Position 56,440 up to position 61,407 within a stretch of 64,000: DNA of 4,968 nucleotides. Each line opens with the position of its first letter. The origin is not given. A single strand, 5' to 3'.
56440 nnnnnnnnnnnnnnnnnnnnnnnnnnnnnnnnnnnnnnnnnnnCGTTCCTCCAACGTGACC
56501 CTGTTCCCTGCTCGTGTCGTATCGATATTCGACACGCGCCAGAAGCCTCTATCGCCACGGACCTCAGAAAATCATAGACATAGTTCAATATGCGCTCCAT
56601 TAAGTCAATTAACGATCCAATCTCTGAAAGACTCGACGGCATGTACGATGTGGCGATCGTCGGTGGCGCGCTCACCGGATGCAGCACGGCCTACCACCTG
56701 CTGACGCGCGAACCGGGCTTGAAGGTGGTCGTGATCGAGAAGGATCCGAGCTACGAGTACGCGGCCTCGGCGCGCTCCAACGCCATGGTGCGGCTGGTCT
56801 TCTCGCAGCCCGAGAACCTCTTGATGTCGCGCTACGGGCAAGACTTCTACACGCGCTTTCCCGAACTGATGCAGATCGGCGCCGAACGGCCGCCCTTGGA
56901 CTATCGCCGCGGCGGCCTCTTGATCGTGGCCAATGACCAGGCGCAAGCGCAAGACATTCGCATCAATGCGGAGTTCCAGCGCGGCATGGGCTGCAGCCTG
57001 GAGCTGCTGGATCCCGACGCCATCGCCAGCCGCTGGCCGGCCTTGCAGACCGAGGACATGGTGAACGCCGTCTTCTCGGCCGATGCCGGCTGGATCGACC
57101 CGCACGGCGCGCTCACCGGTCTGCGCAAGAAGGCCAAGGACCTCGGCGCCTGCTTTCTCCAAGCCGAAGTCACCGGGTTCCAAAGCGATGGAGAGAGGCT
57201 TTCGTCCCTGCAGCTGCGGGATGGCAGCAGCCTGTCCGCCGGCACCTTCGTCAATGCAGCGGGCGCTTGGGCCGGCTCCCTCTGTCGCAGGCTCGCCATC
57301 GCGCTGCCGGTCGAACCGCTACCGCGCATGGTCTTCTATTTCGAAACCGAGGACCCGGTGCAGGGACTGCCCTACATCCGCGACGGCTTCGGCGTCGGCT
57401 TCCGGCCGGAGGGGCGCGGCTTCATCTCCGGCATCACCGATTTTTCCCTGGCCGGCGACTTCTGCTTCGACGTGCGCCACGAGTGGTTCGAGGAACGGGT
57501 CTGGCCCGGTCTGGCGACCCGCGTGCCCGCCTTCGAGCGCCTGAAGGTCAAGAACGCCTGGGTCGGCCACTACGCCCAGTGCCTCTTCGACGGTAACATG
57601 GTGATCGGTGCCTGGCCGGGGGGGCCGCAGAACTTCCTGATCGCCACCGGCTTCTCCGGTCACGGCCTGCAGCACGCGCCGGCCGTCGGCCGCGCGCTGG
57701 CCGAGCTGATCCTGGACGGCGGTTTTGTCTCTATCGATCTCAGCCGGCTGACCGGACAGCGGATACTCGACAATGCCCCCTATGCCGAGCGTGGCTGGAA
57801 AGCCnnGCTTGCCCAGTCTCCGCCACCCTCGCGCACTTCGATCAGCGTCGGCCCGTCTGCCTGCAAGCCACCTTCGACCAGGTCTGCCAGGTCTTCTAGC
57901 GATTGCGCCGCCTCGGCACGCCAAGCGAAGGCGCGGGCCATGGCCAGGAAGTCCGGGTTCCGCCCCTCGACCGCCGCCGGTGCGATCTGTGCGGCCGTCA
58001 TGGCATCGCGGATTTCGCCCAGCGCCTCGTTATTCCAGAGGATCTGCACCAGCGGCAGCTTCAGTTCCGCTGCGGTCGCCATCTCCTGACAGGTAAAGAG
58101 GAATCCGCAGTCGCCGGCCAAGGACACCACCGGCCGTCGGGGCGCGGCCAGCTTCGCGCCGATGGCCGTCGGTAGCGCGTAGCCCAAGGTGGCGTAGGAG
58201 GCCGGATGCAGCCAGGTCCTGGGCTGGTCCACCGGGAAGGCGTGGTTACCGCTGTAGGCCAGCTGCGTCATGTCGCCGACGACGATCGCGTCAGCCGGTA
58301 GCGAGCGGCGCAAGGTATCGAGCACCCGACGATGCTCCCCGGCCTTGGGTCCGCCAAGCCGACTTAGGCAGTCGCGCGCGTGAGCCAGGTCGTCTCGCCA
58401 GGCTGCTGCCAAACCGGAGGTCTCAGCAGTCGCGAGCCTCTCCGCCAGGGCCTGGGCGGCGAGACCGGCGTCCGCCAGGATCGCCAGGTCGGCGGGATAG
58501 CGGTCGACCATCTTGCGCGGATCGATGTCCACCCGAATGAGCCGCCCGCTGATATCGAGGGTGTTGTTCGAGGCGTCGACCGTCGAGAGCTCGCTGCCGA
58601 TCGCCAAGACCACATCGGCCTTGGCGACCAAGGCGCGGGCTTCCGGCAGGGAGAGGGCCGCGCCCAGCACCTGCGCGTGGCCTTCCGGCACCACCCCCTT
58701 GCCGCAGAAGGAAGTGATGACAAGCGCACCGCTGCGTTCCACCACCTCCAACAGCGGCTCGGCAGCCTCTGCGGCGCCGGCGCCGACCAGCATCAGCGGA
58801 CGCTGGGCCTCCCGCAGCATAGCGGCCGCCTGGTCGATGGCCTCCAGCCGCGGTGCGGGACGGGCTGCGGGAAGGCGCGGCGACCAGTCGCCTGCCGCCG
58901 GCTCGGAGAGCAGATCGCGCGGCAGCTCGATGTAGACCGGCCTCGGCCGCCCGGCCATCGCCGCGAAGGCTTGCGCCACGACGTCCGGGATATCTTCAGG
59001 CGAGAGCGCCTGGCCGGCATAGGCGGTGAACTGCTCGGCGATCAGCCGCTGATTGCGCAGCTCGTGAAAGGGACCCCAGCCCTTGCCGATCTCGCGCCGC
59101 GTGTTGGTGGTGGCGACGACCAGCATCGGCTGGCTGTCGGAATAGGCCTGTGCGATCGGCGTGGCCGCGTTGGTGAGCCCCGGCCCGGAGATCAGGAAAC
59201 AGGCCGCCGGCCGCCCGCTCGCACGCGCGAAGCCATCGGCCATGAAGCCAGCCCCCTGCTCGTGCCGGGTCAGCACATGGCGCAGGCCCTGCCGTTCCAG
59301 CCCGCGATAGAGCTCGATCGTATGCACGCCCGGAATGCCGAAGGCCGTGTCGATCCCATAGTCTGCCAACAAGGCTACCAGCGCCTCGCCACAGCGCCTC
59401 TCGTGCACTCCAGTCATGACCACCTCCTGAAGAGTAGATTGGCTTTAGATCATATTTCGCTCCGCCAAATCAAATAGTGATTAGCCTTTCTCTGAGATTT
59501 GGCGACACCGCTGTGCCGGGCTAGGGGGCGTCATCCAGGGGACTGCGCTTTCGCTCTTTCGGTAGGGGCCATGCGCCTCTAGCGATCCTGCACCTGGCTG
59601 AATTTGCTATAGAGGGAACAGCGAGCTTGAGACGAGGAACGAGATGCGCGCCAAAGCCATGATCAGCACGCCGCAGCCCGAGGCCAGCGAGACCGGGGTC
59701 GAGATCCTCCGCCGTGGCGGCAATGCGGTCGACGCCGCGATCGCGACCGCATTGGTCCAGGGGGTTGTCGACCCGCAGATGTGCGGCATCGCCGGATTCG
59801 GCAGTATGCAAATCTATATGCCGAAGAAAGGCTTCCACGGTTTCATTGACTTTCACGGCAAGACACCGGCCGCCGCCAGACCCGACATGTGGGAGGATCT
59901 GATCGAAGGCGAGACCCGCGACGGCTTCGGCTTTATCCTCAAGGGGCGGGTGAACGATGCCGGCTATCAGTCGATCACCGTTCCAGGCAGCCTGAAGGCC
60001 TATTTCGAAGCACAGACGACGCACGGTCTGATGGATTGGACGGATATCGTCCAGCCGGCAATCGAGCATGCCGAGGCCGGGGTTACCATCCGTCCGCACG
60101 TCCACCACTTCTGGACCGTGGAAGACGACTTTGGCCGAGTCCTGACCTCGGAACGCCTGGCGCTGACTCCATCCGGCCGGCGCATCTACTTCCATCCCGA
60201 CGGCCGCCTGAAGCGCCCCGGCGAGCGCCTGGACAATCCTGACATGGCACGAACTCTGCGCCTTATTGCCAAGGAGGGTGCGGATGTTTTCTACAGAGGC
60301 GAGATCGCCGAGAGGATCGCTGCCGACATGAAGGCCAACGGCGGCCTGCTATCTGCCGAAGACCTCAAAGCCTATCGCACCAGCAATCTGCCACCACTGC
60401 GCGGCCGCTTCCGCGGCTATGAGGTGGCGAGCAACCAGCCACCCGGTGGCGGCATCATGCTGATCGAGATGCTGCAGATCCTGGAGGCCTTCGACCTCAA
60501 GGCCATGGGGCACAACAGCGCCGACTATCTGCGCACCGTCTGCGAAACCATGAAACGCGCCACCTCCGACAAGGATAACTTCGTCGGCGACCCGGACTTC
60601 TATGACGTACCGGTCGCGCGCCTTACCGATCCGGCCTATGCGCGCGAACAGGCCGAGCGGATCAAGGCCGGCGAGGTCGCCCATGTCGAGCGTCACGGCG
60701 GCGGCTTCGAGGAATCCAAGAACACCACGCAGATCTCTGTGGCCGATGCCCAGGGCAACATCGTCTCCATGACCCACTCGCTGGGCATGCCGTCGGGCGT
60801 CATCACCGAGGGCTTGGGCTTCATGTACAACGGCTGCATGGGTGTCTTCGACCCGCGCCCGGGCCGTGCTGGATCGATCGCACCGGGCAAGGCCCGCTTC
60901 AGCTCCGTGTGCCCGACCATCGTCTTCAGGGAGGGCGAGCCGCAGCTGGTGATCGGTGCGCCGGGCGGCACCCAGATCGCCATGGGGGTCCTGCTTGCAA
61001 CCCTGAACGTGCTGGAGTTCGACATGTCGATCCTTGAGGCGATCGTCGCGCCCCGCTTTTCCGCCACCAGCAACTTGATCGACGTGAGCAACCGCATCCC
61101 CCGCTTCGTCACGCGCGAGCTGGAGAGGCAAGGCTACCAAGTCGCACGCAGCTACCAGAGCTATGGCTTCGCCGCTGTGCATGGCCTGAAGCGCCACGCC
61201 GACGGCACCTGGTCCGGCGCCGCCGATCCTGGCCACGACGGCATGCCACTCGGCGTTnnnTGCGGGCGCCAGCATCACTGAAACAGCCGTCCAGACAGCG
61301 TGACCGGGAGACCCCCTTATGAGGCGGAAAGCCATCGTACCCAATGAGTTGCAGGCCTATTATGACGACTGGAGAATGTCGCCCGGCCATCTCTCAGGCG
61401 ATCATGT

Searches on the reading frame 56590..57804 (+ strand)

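Call 27: search_protein_families(library=pfam, proteins=[window:56590-57804:+])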
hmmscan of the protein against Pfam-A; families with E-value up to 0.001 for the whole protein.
window:56590-57804:+ (405 aa): 4 families
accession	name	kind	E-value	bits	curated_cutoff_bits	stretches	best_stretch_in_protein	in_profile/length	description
PF01266.30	DAO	-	5.8e-61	207.4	27.9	1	20-373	1-353/353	FAD dependent oxidoreductase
PF01946.23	Thi4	-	0.00031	20.5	26.2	1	19-55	18-53/235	Thi4 family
PF05834.18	Lycopene_cycl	-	0.00033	20.3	23.4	0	20-58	1-39/380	Lycopene cyclase protein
PF13450.12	NAD_binding_8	-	0.00088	19.9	21.9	0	23-53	1-29/68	NAD(P)-binding Rossmann-like domain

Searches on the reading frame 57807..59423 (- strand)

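Call 27: search_protein_families(library=pfam, proteins=[window:57807-59423:-])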
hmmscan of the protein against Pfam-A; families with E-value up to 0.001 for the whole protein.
window:57807-59423:- (539 aa): 3 families
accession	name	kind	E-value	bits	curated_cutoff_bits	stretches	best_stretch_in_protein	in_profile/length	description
PF02776.23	TPP_enzyme_N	-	2e-36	124.8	26.8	1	10-116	2-109/119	Thiamine pyrophosphate enzyme, N-terminal TPP binding domain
PF02775.26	TPP_enzyme_C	-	2.5e-33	115.5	21.9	1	386-530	3-151/151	Thiamine pyrophosphate enzyme, C-terminal TPP binding domain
PF00205.28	TPP_enzyme_M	-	1e-29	103.4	30.4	1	196-326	1-137/137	Thiamine pyrophosphate enzyme, central domain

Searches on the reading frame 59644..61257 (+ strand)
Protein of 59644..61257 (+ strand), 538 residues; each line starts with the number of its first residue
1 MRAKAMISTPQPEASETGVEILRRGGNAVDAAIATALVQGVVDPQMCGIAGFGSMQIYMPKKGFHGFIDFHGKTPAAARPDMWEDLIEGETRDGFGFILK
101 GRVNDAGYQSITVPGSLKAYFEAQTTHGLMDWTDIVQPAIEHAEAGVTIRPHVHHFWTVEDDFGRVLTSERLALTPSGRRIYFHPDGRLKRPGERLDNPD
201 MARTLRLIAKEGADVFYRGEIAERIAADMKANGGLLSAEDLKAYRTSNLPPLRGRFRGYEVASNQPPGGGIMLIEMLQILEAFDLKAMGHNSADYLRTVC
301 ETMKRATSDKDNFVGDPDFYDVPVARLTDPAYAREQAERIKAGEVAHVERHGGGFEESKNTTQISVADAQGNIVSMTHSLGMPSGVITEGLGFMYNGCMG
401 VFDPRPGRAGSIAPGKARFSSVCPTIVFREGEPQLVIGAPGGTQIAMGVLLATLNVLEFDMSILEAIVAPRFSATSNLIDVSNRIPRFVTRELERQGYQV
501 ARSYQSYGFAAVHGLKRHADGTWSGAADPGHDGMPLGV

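Call 27: search_protein_families(library=pfam, proteins=[window:59644-61257:+])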
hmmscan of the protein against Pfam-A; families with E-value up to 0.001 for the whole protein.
window:59644-61257:+ (538 aa): 1 family
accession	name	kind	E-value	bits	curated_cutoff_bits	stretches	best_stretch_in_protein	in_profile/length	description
PF01019.26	G_glu_transpept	-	1.4e-127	427.1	27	1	20-532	2-511/512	Gamma-glutamyltranspeptidase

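Call 80: find_encoding_contigs(protein=window:59644-61257:+, flank=10000, max_places=2)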
Protein window:59644-61257:+ (538 aa): no gene with exactly this product is on record in the collection.
